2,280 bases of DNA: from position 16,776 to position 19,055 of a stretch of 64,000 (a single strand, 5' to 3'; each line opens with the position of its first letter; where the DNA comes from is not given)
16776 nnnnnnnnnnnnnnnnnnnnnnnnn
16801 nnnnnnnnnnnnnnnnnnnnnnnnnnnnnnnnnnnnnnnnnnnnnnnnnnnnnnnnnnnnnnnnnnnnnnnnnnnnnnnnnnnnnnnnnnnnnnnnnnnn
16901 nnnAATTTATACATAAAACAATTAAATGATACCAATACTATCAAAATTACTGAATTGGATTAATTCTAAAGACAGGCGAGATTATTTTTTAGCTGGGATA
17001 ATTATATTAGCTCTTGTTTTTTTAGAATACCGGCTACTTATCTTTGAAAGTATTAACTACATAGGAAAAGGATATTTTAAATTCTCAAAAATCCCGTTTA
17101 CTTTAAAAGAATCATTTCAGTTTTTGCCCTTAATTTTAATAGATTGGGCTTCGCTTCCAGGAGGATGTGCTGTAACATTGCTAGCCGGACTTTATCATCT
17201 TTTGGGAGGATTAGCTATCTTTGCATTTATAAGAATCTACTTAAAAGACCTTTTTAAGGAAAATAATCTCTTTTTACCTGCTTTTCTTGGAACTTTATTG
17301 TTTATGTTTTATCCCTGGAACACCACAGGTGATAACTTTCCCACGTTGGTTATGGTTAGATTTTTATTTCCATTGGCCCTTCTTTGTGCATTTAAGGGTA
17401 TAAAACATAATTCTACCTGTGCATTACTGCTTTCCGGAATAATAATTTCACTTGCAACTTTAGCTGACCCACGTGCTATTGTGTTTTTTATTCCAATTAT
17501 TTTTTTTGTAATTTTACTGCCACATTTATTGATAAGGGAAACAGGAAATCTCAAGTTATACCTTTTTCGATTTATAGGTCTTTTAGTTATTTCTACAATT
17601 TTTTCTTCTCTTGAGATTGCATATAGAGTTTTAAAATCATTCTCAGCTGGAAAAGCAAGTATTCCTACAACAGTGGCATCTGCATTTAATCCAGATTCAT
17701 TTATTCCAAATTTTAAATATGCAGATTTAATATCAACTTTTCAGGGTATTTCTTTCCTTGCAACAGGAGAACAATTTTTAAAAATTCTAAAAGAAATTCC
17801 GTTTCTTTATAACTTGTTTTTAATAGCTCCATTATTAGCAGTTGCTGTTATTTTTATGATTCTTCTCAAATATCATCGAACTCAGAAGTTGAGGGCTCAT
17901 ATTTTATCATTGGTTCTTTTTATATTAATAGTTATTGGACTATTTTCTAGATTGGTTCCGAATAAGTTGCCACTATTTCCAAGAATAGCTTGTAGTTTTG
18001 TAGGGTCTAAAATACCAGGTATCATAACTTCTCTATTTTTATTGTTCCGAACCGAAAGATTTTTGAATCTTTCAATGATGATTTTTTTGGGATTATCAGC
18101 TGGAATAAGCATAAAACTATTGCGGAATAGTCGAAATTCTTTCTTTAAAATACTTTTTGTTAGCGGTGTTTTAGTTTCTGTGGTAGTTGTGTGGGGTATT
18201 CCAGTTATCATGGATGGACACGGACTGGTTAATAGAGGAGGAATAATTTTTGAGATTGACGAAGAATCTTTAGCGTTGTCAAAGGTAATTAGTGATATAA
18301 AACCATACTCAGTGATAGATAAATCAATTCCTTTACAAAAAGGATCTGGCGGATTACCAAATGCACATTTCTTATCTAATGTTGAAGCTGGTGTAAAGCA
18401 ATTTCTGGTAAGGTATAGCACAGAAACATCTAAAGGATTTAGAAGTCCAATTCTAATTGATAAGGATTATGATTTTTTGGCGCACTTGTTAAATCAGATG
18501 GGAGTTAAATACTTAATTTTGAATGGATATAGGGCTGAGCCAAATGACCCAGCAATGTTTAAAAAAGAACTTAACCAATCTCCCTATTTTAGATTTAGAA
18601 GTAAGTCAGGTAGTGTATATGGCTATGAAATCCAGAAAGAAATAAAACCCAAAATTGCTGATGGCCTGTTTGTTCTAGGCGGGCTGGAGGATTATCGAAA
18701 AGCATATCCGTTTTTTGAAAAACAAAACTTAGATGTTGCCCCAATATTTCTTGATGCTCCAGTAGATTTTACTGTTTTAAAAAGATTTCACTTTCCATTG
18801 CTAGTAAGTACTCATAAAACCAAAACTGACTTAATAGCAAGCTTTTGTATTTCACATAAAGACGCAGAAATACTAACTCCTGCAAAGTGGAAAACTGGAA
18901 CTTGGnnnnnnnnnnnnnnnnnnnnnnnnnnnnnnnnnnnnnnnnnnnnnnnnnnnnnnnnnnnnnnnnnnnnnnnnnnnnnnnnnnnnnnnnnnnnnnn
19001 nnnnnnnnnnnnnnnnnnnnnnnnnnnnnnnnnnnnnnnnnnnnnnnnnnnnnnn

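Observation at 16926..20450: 1174-aa membrane protein with huge extracytoplasmic domain and carbohydrate-binding-like module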

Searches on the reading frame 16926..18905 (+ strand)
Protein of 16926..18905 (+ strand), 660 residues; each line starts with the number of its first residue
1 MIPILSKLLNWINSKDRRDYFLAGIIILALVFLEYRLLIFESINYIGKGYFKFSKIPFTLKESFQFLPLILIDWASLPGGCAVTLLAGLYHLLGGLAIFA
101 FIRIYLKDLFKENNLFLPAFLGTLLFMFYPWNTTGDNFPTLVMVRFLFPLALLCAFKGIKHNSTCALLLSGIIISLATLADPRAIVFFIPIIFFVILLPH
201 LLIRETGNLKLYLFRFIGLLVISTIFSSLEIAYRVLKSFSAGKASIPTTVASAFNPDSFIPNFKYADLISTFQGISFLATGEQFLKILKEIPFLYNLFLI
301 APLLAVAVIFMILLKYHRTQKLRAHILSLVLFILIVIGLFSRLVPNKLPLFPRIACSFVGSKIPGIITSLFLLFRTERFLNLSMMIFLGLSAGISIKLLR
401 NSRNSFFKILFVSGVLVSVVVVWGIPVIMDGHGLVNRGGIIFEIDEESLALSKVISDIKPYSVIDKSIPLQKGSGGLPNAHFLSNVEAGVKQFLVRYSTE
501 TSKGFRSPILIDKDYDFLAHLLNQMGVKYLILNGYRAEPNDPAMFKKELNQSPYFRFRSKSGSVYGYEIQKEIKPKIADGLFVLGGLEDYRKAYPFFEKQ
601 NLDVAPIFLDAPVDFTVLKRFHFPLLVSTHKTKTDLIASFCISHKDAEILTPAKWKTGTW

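Call 55: predict_structure(alignment_id=A4)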
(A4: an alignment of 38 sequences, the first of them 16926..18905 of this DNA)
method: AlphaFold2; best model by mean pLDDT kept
length: 660 residues; sequences in the alignment: 38
mean_pLDDT: 84.5   pTM: 0.87
mean pLDDT of the five models: 84.5, 83.7, 82.3, 81.7, 80.7
residues with pLDDT >= 90: 310; 70-90: 268; 50-70: 51; < 50: 31
segments of 3 or more residues with pLDDT < 50: 244-248, 438-443, 474-486, 658-660
pLDDT, mean of each block of 10 residues (from residue 1): 71 86 96 93 83 69 78 79 87 97 96 95 96 86 94 97 96 94 93 97 87 97 92 76 49 80 94 93 91 90 81 74 93 95 93 86 83 92 96 92 87 92 91 65 65 78 67 53 50 82 82 92 86 78 88 94 92 65 91 91 85 79 90 88 76 55
secondary structure, 60 per line:
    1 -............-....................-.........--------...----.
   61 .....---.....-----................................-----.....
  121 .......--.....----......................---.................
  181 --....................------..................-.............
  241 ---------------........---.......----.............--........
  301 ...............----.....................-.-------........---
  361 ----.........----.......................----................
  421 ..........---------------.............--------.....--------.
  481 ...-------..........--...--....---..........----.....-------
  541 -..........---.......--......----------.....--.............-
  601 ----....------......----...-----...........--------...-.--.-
elements in order: H2-13 H15-34 H36-44 H60-65 H69-73 H79-110 H116-127 H130-134 H139-160 H164-180 H183-202 H209-226 H228-240 H256-263 H268-273 H278-290 H293-315 H320-340 H350-357 H365-373 H378-400 H405-430 H446-458 E467-471 H480-483 H491-499 H508-511 H515-524 E529-533 H542-551 E555-561 E564-569 E580-584 H587-599 E605-608 H615-620 E625-627 H633-643

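Call 57: fold_search(model_id=the predicted structure, library=pdb)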
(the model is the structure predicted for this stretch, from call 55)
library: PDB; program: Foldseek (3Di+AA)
matches with E <= 10: 424; with E <= 0.001: 5
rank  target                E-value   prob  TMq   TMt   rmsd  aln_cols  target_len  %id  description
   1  8age_A                1.5e-04  1.00  0.38  0.38  13.3       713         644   12  Structure of yeast oligosaccharylransferase complex with acceptor peptide bound (released 2022-12-07)
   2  7oci_F                3.6e-04  1.00  0.36  0.37  14.2       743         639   11  Cryo-EM structure of yeast Ost6p containing oligosaccharyltransferase complex (released 2022-02-16)
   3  8if8_B                6.4e-04  1.00  0.37  0.39   9.3       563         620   11  Arabinosyltransferase AftA (released 2023-05-31)
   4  6ftg_5                6.4e-04  1.00  0.29  0.29  21.5       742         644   11  Subtomogram average of OST-containing ribosome-translocon complexes from canine rough microsomal membranes (released 2018-03-21)
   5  8agc_A                8.6e-04  1.00  0.35  0.33  16.9       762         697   12  Structure of yeast oligosaccharylransferase complex with lipid-linked oligosaccharide and non-acceptor peptide bound (released 2022-12-07)
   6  6c26_A                1.0e-03  1.00  0.36  0.36  14.1       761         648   10  The Cryo-EM structure of a eukaryotic oligosaccharyl transferase complex (released 2018-01-31)
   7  9n9j_I                1.4e-03  1.00  0.32  0.30  20.3       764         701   11  Structure of a GRP94 folding intermediate engaged with a CCDC134- and FKBP11-bound secretory translocon (released 2025-11-19)
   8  8if8_C                2.1e-03  1.00  0.36  0.39   9.5       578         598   11  Arabinosyltransferase AftA (released 2023-05-31)
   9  7zlg_A                2.4e-03  1.00  0.32  0.32  13.4       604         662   12  Cryo-EM structure of C-mannosyltransferase CeDPY19, in complex with acceptor peptide and bound to CMT2-Fab and anti-Fa (released 2023-01-11)
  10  7e9s_A                2.8e-03  1.00  0.33  0.26  18.3       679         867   13  Archaeal oligosaccharyltransferase AglB from Archaeoglobus fulgidus in complex with an inhibitory peptide and a dolich (released 2021-09-08)
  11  8b6l_I                3.3e-03  1.00  0.35  0.34  19.7       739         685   11  Subtomogram average of the human Sec61-TRAP-OSTA-translocon (released 2022-12-07)
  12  7zli_A                3.3e-03  1.00  0.29  0.29  13.5       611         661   13  Cryo-EM structure of C-mannosyltransferase CeDPY19, in complex with Dol25-P-Man and bound to CMT2-Fab and anti-Fab nan (released 2023-01-11)
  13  6s7t_A                3.5e-03  1.00  0.36  0.34  19.3       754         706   10  Cryo-EM structure of human oligosaccharyltransferase complex OST-B (released 2019-12-18)
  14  8agb_A                3.5e-03  1.00  0.37  0.38  14.3       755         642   12  Structure of yeast oligosaccharylransferase complex with lipid-linked oligosaccharide bound (released 2022-12-07)
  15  5f15                  5.6e-03  1.00  0.37  0.43  10.4       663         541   11  Crystal Structure of ArnT from Cupriavidus metallidurans bound to Undecaprenyl phosphate (released 2016-02-17)
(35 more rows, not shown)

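Call 90: search_solved_structures(query=A4, max_evalue=10, show_alignments=0)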
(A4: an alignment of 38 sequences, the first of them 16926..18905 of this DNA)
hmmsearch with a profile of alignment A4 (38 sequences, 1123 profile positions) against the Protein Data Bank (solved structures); distinct sequences matched with E-value up to 10: 11.
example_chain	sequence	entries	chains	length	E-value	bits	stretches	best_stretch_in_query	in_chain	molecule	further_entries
6w98_A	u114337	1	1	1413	1.3e-06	29.6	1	115-515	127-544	F5/8 type C domain-containing protein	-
6wbx_A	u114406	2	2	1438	1.4e-06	29.6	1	115-515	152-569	DUF3367 domain-containing protein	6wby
7yui_A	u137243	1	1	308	0.44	11.4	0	785-844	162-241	Polyubiquitin-C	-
5b83_A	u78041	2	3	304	0.52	11.1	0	785-844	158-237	tetra ubiquitin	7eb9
8oum_A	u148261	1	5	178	0.66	10.8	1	547-623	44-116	GTP-binding protein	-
7a6h_D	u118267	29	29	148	0.79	10.5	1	742-803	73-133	DNA-directed RNA polymerase III subunit RPC9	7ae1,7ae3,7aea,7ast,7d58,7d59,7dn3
1ys9_A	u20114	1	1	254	0.83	10.5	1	495-597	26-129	Protein SPy1043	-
4i3g_A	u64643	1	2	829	1.4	9.7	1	817-873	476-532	Beta-glucosidase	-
5h07_A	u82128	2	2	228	2.3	9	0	786-844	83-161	Polyubiquitin-C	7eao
9llg_M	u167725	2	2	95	2.6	8.8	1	365-413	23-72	De novo designed negative allosteric GPCR exoframe modulator targeting TM5/6/7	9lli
8yq5_E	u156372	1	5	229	7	7.4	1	148-229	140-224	de novo designed ion channel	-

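Call 91: search_solved_structures(query=A4, max_evalue=0.001, show_alignments=1)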
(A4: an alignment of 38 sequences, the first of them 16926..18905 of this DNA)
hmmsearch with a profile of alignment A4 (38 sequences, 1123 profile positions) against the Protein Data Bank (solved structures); distinct sequences matched with E-value up to 0.001: 2.
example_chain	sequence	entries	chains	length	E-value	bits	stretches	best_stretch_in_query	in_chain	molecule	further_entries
6w98_A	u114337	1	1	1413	1.3e-06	29.6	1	115-515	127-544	F5/8 type C domain-containing protein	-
6wbx_A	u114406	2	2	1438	1.4e-06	29.6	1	115-515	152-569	DUF3367 domain-containing protein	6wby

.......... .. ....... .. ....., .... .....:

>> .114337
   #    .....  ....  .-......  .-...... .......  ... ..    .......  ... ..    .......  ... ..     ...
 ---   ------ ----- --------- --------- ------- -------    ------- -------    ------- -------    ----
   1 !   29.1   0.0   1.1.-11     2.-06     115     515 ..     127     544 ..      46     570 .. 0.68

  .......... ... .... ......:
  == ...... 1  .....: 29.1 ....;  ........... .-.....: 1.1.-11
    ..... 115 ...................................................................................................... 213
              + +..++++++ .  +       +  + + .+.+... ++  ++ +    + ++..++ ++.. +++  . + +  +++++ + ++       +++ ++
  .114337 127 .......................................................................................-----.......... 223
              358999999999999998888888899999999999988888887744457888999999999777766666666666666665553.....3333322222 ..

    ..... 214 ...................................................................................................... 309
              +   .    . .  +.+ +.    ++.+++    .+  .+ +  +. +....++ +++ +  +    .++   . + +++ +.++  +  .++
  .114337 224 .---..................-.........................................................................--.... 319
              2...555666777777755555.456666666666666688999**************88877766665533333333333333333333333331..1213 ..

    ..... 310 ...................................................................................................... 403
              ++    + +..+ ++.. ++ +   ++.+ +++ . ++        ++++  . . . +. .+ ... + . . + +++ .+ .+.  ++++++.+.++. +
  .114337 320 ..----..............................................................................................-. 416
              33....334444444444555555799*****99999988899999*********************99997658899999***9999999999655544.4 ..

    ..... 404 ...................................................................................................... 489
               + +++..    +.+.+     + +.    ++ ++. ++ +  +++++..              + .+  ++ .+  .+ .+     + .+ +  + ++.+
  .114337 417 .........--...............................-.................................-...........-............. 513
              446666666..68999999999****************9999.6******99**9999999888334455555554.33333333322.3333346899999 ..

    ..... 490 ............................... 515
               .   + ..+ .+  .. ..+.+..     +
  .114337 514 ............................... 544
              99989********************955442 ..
